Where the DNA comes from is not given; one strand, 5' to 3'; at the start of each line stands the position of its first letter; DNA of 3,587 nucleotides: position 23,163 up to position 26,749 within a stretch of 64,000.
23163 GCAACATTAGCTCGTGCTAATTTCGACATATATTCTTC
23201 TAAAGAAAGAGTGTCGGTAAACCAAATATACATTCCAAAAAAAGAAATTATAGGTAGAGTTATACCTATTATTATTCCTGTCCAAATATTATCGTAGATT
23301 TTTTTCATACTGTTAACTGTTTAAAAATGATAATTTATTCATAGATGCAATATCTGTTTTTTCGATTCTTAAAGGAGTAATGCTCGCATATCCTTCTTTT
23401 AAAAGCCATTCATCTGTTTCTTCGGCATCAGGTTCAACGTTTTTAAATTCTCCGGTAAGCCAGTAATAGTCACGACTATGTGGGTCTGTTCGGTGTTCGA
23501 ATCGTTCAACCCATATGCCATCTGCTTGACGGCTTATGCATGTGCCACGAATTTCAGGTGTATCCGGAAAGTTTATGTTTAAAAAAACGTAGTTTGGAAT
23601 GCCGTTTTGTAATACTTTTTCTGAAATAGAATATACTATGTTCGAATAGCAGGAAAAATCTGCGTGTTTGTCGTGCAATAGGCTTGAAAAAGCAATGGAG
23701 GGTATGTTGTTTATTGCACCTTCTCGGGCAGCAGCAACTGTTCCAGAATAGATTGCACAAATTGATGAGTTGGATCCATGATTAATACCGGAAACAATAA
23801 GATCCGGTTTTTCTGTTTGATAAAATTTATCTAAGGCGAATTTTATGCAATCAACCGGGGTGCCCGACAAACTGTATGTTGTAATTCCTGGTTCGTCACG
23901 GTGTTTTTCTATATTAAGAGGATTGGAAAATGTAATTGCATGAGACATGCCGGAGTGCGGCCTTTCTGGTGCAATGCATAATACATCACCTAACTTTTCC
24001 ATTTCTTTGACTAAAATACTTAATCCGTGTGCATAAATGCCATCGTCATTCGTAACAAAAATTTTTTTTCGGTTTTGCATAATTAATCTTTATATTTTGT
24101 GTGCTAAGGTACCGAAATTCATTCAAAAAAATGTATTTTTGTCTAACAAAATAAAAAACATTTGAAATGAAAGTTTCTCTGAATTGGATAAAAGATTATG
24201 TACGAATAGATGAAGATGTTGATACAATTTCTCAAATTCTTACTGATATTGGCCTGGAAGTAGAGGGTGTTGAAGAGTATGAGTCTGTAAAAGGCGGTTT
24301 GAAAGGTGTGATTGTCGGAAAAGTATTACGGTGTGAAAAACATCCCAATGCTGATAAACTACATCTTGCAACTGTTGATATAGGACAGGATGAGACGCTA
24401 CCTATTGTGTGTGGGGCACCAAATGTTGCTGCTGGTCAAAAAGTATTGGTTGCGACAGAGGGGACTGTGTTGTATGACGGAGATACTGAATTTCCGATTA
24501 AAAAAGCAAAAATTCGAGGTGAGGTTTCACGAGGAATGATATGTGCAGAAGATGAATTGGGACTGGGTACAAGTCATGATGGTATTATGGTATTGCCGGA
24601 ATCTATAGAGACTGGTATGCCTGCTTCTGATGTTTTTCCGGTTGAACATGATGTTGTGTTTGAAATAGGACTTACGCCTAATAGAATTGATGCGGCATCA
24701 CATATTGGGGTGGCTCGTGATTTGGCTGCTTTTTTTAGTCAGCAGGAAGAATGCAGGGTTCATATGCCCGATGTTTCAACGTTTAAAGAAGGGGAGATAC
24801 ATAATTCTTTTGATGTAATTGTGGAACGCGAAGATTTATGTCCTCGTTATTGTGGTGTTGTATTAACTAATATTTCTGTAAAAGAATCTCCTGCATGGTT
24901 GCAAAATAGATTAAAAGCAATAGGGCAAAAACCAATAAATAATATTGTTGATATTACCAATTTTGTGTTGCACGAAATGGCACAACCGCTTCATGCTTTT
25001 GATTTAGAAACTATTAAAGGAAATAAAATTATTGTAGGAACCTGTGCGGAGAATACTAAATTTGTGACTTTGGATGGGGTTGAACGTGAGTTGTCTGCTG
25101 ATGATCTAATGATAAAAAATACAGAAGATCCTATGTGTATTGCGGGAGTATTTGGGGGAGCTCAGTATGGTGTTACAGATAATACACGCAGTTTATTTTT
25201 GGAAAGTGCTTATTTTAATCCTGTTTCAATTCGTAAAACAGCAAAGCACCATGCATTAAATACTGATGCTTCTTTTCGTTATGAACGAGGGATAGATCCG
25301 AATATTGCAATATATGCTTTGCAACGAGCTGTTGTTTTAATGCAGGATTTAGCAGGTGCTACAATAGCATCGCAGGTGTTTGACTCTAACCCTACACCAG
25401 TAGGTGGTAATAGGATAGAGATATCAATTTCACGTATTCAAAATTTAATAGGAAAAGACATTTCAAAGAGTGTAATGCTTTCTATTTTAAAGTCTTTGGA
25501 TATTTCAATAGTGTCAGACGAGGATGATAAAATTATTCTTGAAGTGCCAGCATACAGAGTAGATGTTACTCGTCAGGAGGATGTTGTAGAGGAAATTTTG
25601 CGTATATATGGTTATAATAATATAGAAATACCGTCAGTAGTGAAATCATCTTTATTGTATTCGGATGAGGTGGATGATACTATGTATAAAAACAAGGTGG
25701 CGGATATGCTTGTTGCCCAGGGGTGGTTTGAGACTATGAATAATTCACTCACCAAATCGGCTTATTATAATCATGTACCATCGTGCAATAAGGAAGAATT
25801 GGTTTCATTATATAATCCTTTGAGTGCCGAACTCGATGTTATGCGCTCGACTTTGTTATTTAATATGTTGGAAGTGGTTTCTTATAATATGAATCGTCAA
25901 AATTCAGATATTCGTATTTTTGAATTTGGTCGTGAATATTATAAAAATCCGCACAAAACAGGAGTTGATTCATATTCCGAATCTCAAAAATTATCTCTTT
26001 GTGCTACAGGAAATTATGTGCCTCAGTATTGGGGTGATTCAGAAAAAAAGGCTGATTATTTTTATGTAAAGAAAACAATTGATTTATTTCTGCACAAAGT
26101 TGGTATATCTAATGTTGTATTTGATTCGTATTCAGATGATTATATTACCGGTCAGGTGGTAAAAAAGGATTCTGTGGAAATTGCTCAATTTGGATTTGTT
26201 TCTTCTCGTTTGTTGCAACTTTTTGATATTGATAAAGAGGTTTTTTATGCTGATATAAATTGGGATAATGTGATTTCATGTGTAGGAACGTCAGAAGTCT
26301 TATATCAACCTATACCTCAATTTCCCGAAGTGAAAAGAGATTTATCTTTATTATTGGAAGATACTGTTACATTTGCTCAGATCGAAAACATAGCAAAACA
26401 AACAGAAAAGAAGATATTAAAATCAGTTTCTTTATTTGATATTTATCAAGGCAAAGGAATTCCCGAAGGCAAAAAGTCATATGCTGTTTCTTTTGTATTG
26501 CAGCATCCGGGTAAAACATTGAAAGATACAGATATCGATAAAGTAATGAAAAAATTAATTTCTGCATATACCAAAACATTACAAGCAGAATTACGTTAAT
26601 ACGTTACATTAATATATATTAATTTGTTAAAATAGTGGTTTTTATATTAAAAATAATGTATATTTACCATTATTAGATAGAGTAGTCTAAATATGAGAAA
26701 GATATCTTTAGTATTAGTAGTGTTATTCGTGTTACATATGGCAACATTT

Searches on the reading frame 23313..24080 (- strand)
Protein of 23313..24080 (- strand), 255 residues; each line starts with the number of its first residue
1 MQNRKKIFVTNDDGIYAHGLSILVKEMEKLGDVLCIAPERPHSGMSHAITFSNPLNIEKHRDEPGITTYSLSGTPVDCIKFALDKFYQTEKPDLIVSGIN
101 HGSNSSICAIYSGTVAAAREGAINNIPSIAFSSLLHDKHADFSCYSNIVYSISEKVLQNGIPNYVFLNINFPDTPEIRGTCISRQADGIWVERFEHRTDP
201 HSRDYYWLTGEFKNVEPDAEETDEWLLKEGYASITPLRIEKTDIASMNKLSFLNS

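Call 70: search_protein_families(library=pfam, proteins=[window:23313-24080:-], max_evalue=1e-8)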
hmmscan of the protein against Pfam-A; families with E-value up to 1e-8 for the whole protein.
window:23313-24080:- (255 aa): 1 family
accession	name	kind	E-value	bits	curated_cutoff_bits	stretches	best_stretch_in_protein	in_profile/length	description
PF01975.23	SurE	-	2.5e-58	197.4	22.1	1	7-190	1-187/189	Survival protein SurE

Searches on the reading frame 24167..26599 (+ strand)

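Call 70: search_protein_families(library=pfam, proteins=[window:24167-26599:+], max_evalue=1e-8)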
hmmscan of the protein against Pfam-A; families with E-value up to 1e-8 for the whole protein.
window:24167-26599:+ (810 aa): 5 families
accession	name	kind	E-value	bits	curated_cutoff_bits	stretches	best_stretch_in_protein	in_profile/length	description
PF03483.22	B3_4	-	9.7e-65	217.8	29.3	1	225-397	2-174/174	B3/4 domain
PF17759.6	tRNA_synthFbeta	-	6.7e-39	134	22.4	1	503-699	17-214/214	Phenylalanyl tRNA synthetase beta chain CLM domain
PF03147.19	FDX-ACB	-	3.7e-29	101.5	31.1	1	717-810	1-94/94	Ferredoxin-fold anticodon binding domain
PF01588.26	tRNA_bind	-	2.3e-23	82.5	27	1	48-151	1-95/96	Putative tRNA binding domain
PF03484.21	B5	-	1.7e-22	79.8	28.6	1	417-483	1-67/67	tRNA synthetase B5 domain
